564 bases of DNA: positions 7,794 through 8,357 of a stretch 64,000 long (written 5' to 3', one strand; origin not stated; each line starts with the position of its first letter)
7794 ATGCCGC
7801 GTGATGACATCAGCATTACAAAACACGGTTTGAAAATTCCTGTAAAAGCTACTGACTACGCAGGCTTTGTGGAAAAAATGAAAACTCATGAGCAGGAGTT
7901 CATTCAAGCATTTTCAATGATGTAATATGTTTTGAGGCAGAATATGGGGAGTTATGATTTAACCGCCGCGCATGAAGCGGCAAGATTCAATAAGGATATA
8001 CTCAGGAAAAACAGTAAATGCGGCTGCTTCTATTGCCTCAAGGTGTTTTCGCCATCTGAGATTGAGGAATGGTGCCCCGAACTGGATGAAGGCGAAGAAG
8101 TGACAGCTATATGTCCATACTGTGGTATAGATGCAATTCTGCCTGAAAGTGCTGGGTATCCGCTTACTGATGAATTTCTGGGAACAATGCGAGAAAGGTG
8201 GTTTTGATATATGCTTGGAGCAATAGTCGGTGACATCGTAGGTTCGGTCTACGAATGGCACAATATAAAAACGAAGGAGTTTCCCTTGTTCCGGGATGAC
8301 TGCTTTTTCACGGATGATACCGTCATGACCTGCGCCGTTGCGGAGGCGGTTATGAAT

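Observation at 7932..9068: Candidate new defence or counter-defence module: small Zn-ribbon protein translationally coupled to an ADP-ribosylglycohydrolase, directly behind McrBC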

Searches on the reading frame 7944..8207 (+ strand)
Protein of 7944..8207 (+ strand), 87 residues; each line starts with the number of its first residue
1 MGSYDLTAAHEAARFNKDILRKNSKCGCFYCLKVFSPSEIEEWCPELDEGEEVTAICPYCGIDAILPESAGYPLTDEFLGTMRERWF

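Call 6: search_protein_families(library=pfam, proteins=[window:7944-8207:+], max_evalue=0.01)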
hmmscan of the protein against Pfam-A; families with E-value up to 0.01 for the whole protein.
window:7944-8207:+ (87 aa): 0 families

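Call 7: search_protein_families(library=padloc, proteins=[window:7944-8207:+], max_evalue=0.01)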
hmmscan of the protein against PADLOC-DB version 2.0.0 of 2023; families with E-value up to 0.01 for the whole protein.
window:7944-8207:+ (87 aa): 0 families

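Call 8: search_protein_families(library=ncbifam, proteins=[window:7944-8207:+], max_evalue=1)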
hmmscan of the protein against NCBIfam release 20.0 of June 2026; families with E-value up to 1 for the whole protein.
window:7944-8207:+ (87 aa): 1 family
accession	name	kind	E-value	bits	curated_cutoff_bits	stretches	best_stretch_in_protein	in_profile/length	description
NF038384.1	zinc_YnfU_fam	subfamily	0.0057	16.2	36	0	20-39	33-52/52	YnfU family zinc-binding protein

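Call 9: search_protein_families(library=phrogs, proteins=[window:7944-8207:+], max_evalue=1)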
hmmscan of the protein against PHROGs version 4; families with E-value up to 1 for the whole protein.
window:7944-8207:+ (87 aa): 2 families
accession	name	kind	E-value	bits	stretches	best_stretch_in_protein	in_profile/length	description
phrog_30788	-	unknown function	1.4e-17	64.9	1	5-87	16-94/95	-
phrog_5138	-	unknown function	0.41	11.7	1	8-42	72-106/121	-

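Call 10: find_homologous_proteins(query=window:7944-8207:+, max_evalue=0.001)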
Query window:7944-8207:+ (87 aa): 140 proteins with E <= 0.001 among 140 candidates; the best 120 are listed.
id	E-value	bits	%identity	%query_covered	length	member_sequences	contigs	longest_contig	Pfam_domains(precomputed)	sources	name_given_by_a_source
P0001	5.7e-52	192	93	100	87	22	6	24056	-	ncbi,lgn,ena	-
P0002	6.9e-48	179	91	100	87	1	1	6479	-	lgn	-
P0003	2.2e-47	177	87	100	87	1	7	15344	-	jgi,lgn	jgi:hypothetical protein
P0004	4.5e-47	176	85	100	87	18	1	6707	-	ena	-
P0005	7.2e-45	169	89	100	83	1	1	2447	-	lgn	-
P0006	8.6e-45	169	79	100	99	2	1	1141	-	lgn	-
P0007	7.2e-44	166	79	100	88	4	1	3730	-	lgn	-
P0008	8.5e-44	166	79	100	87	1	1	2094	-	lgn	-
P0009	3.5e-43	164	79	100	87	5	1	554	-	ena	-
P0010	1.1e-40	156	71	100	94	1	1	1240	-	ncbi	-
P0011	3.0e-39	151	71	100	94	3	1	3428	-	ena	-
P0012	1.9e-38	149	70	100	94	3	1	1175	-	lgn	-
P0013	2.8e-38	148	68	100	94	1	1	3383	-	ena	-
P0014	3.0e-37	145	68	100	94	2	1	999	-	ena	-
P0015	4.1e-37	144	68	100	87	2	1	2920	-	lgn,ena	-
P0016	1.3e-36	143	70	100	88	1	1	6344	-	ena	-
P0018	1.8e-36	142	68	100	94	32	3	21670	-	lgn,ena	-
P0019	7.1e-36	140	69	98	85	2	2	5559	-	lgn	-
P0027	2.1e-34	136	66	100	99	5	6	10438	-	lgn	-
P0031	1.5e-33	133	63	100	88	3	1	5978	-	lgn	-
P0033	1.9e-32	129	62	100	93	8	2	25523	-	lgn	-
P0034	8.6e-32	127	71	94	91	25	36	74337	-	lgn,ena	-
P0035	2.6e-31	126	63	100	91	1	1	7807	-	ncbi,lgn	-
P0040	4.3e-29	119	57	100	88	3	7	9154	-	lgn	-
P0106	6.4e-19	86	56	78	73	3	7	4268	-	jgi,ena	-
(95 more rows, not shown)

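Call 12: find_related_loci(query=A1, collection=genome_contigs, flank=10000)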
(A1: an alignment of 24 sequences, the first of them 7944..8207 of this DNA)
Query A1 (87 aa) in genome_contigs; peptide patterns used: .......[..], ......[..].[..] (x = any residue, [..] = any of these).
600 stretches matched a pattern (row limit reached: there are more); 466 encode a relative of the query (tblastn E <= 1e-3); the best 80 are kept; 80 distinct loci.
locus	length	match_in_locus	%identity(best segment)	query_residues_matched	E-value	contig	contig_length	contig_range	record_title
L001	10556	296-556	93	1-87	3e-53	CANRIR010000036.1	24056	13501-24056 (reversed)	MAG: uncultured Marvinbryantia sp. isolate Lapin-019__bin20 genome assembly, contig: Lapin-019__NODE_1205_length_24056_c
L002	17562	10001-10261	91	1-87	3e-51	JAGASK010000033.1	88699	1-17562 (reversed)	MAG: Lachnospiraceae bacterium isolate RGIG8731 Water_deer_Colon-4__c188362, whole genome shotgun sequence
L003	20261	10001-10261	86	1-87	5e-50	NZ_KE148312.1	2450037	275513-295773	Oribacterium parvum ACB1 acqcx-supercont2.1, whole genome shotgun sequence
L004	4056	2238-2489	61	4-87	1e-35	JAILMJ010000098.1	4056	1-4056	MAG: Clostridia bacterium isolate RUI251 k141_4305909_flag=0_multi=22.9438_len=4056, whole genome shotgun sequence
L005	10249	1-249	58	5-87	2e-33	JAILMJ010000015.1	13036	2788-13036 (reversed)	MAG: Clostridia bacterium isolate RUI251 k141_3361862_flag=0_multi=34.9843_len=13036, whole genome shotgun sequence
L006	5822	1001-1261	63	1-87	2e-30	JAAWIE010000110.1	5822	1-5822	MAG: Lawsonibacter sp. isolate ABMPRH_160_1 SL341416_scaffold_24361, whole genome shotgun sequence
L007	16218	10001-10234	52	6-87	2e-28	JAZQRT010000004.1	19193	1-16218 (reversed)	MAG: Eubacteriales bacterium isolate T1900045224_TC20190220.MAGScoT_cleanbin_000008 SGB_5383_k141_3304559, whole genome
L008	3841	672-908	55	5-87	2e-28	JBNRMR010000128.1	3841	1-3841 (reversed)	MAG: Christensenellales bacterium isolate UACH.gsam k127_506435, whole genome shotgun sequence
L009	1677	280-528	52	1-87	2e-28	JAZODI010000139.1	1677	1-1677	MAG: Eubacteriales bacterium isolate T1900044752_TS20190418.MAGScoT_cleanbin_000019 SGB_2244_k141_784961, whole genome s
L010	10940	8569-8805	53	5-87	7e-28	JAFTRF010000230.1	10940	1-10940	MAG: Clostridia bacterium isolate RGIG4076 Roe_deer_Cecum.Co__c1680158, whole genome shotgun sequence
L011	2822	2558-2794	55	5-87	1e-27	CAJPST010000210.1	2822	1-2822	MAG: uncultured Mesocricetibacter sp. isolate SRR9217471-mag-bin.13 genome assembly, contig: SRR9217471-mag-bin.13_6970,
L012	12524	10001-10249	54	3-87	1e-27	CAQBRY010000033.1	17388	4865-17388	MAG TPA_asm: uncultured Eubacteriales bacterium isolate MGBC139389 genome assembly, contig: MGBC139389.33, whole genome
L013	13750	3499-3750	52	5-87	1e-27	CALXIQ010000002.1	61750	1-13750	MAG: uncultured Ruminococcus sp. isolate E13__bin35 genome assembly, contig: E13__k127_1295554, whole genome shotgun seq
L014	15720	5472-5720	49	1-87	2e-27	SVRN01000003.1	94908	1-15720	MAG: Oscillospiraceae bacterium isolate SIG644 NODE_5610_length_94908_cov_14.420369, whole genome shotgun sequence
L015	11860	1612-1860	51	1-87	2e-27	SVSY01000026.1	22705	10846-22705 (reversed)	MAG: Oscillospiraceae bacterium isolate SIG681 NODE_43456_length_22705_cov_1.534458, whole genome shotgun sequence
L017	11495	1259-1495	52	5-87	6e-27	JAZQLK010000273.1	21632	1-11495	MAG: Eubacteriales bacterium isolate T1900044609_TS20190075.MAGScoT_cleanbin_000117 SGB_791_k141_1081668, whole genome s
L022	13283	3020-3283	53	1-87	1e-26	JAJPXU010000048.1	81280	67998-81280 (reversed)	MAG: Lachnospiraceae bacterium isolate AH.13_8 NODE_16_length_81280_cov_10.746026, whole genome shotgun sequence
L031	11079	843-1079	52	5-87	6e-26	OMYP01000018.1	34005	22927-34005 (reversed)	uncultured Selenomonadales bacterium isolate RUG097 genome assembly, contig: scaffold_1140, whole genome shotgun sequenc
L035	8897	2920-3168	46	1-87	1e-25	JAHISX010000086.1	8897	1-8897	MAG: Bacillota bacterium isolate MM_PC_MetaG.mb.192 MM_PC_MetaG.mb.192_k141_1861448, whole genome shotgun sequence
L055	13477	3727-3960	52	5-87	6e-25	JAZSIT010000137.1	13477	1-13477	MAG: Eubacteriales bacterium isolate T1900044569_TS20190035.MAGScoT_cleanbin_000010 SGB_425_k141_1239972, whole genome s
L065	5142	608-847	54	9-87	1e-24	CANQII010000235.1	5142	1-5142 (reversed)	MAG: uncultured Oscillospiraceae bacterium isolate Lapin-030__bin59 genome assembly, contig: Lapin-030__NODE_19694_lengt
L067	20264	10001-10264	47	1-87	1e-24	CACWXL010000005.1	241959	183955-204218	MAG: Ruminococcaceae bacterium isolate RUG11004 genome assembly, contig: RUG11004_asm_5, whole genome shotgun sequence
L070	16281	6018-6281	47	1-87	1e-24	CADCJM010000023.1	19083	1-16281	MAG: Ruminococcaceae bacterium isolate RUG14704 genome assembly, contig: RUG14704_asm_23, whole genome shotgun sequence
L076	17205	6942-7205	47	1-87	1e-24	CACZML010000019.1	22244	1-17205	MAG: Ruminococcaceae bacterium isolate RUG12748 genome assembly, contig: RUG12748_asm_19, whole genome shotgun sequence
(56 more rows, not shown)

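Call 18: search_protein_families(library=pfam, alignment_id=A2, max_evalue=0.001)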
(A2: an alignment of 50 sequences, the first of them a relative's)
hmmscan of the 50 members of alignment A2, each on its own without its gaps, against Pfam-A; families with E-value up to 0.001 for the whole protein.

A. member 1, L002:8664-9983:+ (439 aa): 1 family
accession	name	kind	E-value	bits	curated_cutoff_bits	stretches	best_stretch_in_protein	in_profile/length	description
PF10117.15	McrBC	-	1.1e-49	169.6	23.9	1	69-374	3-318/318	McrBC 5-methylcytosine restriction system component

B. families by the number of members that match (of 50 scanned): 78 families (the first 25 are shown)
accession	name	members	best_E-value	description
PF13662.12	Toprim_4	3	2.9e-28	Toprim domain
PF00702.32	Hydrolase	3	1.8e-26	haloacid dehalogenase-like hydrolase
PF13419.12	HAD_2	3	2.5e-20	Haloacid dehalogenase-like hydrolase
PF02384.22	N6_Mtase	3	4.9e-19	N-6 DNA Methylase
PF21176.3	RecR_HhH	3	1e-16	RecR, helix-hairpin-helix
PF13242.12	Hydrolase_like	3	3.6e-16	HAD-hyrolase-like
PF21175.2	RecR_C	3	1.9e-13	RecR, C-terminal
PF01751.28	Toprim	3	4.6e-12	Toprim domain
PF02132.21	RecR_ZnF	3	8.3e-07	RecR, Cys4-zinc finger domain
PF17192.9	MukF_M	2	3.7e-81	MukF middle domain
PF17193.9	MukF_C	2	9.7e-75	MukF C-terminal domain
PF03882.20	KicB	2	3.7e-53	MukF winged-helix domain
PF10117.15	McrBC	2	1.1e-49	McrBC 5-methylcytosine restriction system component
PF12161.14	HsdM_N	2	5.3e-18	HsdM N-terminal domain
PF04266.20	ASCH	2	1.6e-08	ASCH domain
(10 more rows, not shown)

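Call 19: search_protein_families(library=pfam, alignment_id=A3, max_evalue=0.001)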
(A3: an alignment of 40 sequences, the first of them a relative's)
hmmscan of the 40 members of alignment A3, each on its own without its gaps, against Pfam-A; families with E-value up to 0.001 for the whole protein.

A. member 1, L001:563-1420:+ (285 aa): 1 family
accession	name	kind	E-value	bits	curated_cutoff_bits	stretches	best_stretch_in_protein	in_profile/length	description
PF03747.19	ADP_ribosyl_GH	-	6.2e-31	108.6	26.2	1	1-255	3-281/287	ADP-ribosylglycohydrolase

B. families by the number of members that match (of 40 scanned): 53 families (the first 25 are shown)
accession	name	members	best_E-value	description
PF03747.19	ADP_ribosyl_GH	4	9.9e-66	ADP-ribosylglycohydrolase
PF01668.23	SmpB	3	2.2e-63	SmpB protein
PF01381.28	HTH_3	3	4.4e-16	Helix-turn-helix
PF13560.12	HTH_31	3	6.1e-12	Helix-turn-helix domain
PF12844.13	HTH_19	3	5e-10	Helix-turn-helix domain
PF04960.20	Glutaminase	2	6.5e-110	Glutaminase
PF06970.17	RepA_N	2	4.7e-31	Replication initiator protein A (RepA) N-terminus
PF04288.19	MukE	1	1e-118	MukE-like family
PF01432.26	Peptidase_M3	1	4.3e-67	Peptidase family M3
PF00204.31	DNA_gyraseB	1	4.7e-56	DNA gyrase B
PF21980.2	MksE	1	8.4e-50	Condensin complex protein MksE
PF03009.23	GDPD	1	7.6e-34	Glycerophosphoryl diester phosphodiesterase family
PF00986.26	DNA_gyraseB_C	1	9e-30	DNA gyrase B subunit, carboxyl terminus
PF12674.12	Zn_ribbon_2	1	9.1e-26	Putative zinc ribbon domain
PF00881.29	Nitroreductase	1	1.7e-24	Nitroreductase family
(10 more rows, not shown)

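Call 22: search_solved_structures(query=A1, max_evalue=10, show_alignments=2)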
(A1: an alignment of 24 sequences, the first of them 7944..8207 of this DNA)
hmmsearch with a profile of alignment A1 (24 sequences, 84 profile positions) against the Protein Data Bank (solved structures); distinct sequences matched with E-value up to 10: 4.
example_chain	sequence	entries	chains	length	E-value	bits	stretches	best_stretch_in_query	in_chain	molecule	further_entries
7zj3_D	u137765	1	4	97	0.34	14.3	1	29-76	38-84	Tripartite motif-containing protein 2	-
8a38_A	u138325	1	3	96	0.34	14.3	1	29-76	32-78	Tripartite motif-containing protein 2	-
4chk_A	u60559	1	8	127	1.1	12.6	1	25-47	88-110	AUXIN RESPONSE FACTOR 5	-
7p2k_A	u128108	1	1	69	4.1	10.8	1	16-60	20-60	E3 ubiquitin-protein ligase Arkadia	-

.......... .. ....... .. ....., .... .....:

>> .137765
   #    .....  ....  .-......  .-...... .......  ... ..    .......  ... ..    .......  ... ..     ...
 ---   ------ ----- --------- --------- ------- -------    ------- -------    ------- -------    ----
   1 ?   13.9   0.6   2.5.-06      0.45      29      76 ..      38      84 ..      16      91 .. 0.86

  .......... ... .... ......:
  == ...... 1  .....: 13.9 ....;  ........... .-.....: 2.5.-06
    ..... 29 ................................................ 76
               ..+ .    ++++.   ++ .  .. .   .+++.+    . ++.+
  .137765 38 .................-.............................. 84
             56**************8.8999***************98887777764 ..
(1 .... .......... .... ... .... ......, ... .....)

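Call 23: find_encoding_contigs(protein=P0034, flank=8000, max_places=6)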
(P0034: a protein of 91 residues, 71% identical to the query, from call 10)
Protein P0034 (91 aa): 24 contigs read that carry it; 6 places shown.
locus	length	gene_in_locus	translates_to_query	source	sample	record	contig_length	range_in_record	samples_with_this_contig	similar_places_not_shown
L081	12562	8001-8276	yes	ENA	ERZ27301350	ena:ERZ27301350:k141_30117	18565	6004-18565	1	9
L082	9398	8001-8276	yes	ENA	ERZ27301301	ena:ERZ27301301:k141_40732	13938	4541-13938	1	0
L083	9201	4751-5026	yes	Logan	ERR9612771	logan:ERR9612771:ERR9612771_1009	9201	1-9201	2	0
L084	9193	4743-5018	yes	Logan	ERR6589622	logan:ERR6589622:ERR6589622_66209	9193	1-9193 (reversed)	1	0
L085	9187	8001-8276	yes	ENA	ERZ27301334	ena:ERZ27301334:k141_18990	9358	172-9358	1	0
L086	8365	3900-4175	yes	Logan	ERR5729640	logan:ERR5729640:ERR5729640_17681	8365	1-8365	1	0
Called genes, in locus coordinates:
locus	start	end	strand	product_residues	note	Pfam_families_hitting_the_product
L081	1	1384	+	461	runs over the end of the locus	PF04326:SLFN_AlbA_2, PF13749:HATPase_c_4, PF13412:HTH_24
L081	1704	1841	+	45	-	-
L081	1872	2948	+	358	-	PF00872:Transposase_mut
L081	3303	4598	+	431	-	PF13173:AAA_14, PF13635:DUF4143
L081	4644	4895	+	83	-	-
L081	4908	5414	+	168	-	PF22522:DUF6998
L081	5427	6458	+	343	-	-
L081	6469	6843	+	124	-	-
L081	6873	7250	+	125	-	-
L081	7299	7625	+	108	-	PF08797:HIRAN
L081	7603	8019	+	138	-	PF03747:ADP_ribosyl_GH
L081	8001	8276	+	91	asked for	-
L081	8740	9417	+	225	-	-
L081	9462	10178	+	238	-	PF00072:Response_reg, PF00486:Trans_reg_C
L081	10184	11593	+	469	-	PF00672:HAMP, PF00512:HisKA, PF02518:HATPase_c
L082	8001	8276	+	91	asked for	-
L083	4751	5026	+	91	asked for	-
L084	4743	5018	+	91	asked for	-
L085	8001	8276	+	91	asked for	-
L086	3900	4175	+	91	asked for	-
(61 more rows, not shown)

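Call 24: find_encoding_contigs(protein=P0018, flank=8000, max_places=4)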
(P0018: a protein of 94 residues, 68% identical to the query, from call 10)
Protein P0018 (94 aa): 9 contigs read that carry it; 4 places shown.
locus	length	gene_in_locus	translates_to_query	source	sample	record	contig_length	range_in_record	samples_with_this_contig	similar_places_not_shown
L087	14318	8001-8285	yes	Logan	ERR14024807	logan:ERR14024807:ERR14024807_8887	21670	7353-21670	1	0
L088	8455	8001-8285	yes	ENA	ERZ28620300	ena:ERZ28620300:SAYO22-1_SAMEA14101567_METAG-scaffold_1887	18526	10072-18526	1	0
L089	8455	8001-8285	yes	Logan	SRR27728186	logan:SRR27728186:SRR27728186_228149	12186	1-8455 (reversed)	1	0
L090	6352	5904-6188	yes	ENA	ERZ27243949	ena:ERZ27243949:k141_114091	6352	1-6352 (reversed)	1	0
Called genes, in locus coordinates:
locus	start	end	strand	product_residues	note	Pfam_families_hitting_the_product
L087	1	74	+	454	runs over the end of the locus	PF01420:Methylase_S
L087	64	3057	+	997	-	PF04313:HSDR_N, PF04851:ResIII, PF00270:DEAD, PF18766:SWI2_SNF2, PF22679:T1R_D3-like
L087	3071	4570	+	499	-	PF06114:Peptidase_M78 (weak)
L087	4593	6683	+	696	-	PF00004:AAA (faint), PF07728:AAA_5 (weak), PF28529:McrB_lid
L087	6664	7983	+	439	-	PF10117:McrBC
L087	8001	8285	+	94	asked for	-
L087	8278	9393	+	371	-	PF03747:ADP_ribosyl_GH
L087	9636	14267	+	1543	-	PF02384:N6_Mtase (weak), PF07669:Eco57I (weak), PF28553:WH_1, PF28554:DUF8437, PF00176:SNF2-rel_dom (weak), PF04851:ResIII (weak), PF28555:Helicase_dom, PF00271:Helicase_C (weak)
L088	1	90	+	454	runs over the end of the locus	PF01420:Methylase_S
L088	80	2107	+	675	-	-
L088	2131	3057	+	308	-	-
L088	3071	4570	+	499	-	PF06114:Peptidase_M78 (weak)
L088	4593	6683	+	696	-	PF00004:AAA (faint), PF07728:AAA_5 (weak), PF28529:McrB_lid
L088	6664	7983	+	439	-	PF10117:McrBC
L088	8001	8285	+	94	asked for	-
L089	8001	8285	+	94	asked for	-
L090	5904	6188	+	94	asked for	-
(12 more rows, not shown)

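Call 25: predict_structure(alignment_id=A1)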
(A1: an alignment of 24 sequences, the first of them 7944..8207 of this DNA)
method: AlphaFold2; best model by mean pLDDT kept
length: 87 residues; sequences in the alignment: 24
mean_pLDDT: 91.5   pTM: 0.81
mean pLDDT of the five models: 91.5, 89.9, 89.1, 88.2, 88.0
residues with pLDDT >= 90: 73; 70-90: 8; 50-70: 6; < 50: 0
segments of 3 or more residues with pLDDT < 50: none
pLDDT, mean of each block of 10 residues (from residue 1): 83 93 96 97 80 91 95 95 94
secondary structure, 60 per line:
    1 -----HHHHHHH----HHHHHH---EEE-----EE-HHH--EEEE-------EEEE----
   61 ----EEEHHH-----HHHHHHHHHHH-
elements in order: H6-12 H17-22 E26-28 E42-45 E53-56 E65-67 H76-86

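Call 29: fold_search(model_id=the predicted structure, library=pdb)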
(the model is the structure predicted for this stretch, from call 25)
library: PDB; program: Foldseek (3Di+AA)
matches with E <= 10: 25; with E <= 0.001: 0
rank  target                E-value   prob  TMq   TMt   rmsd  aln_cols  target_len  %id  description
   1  5xpd                  4.1e+00  0.08  0.28  0.11   6.2        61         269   18  Sugar transporter of AtSWEET13 in inward-facing state with a substrate analog (released 2017-09-13)
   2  8rsn_B                4.7e+00  0.04  0.30  0.07   9.1        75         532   11  macrodomain-fused SirTM (Mfs1) from Fusarium oxysporum f. sp. cubense race 1 (released 2024-09-25)
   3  7oya_m1               5.3e+00  0.06  0.25  0.40   9.1        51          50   10  Cryo-EM structure of the 1 hpf zebrafish embryo 80S ribosome (released 2022-07-13)
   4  7ba2_B                5.3e+00  0.02  0.18  0.06  10.2        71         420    8  D319A mutant of the PilB minor pilin from Streptococcus sanguinis (released 2021-04-28)
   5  2zus_C                5.3e+00  0.01  0.17  0.03  15.5        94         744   13  Crystal structure of Galacto-N-biose/Lacto-N-biose I phosphorylase (released 2008-12-30)
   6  5xog_L                5.6e+00  0.10  0.28  0.50   5.8        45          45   24  RNA Polymerase II elongation complex bound with Spt5 KOW5 and Elf1 (released 2017-08-16)
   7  1vd4_MODEL_1_A        5.6e+00  0.10  0.36  0.47   4.4        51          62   18  Solution structure of the zinc finger domain of TFIIE alpha (released 2004-10-05)
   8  2bbw_A                5.6e+00  0.04  0.27  0.12  10.4        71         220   11  Crystal structure of human adenylate kinase 4 (AK4) in complex with diguanosine pentaphosphate (released 2005-12-06)
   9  1q14                  6.0e+00  0.02  0.19  0.07  11.2        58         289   26  Structure and autoregulation of the yeast Hst2 homolog of Sir2 (released 2003-09-30)
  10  7o72_W                6.4e+00  0.05  0.34  0.12  11.1        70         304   14  Yeast RNA polymerase II transcription pre-initiation complex with closed promoter DNA (released 2021-06-16)
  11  7wq0                  7.3e+00  0.03  0.27  0.06  12.4        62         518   10  Methionyl-tRNA synthetase from Staphylococcus aureus complexed with a fragment and ATP (released 2022-04-27)
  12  3gmt_B                7.7e+00  0.03  0.28  0.14  11.0        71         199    8  Crystal structure of adenylate kinase from burkholderia pseudomallei (released 2009-06-02)
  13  5oh7_C                8.2e+00  0.04  0.26  0.27   5.7        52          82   15  Cereblon isoform 4 from Magnetospirillum gryphiswaldense in complex with Imidazolidine-2,4-dione (Hydantoin) (released 2018-10-10)
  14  7o4l_W                8.2e+00  0.04  0.34  0.12  11.1        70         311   14  Yeast TFIIH in the expanded state within the pre-initiation complex (released 2021-06-16)
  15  2ar7_A                8.2e+00  0.03  0.26  0.12  10.5        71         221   11  Crystal structure of human adenylate kinase 4, AK4 (released 2005-12-06)
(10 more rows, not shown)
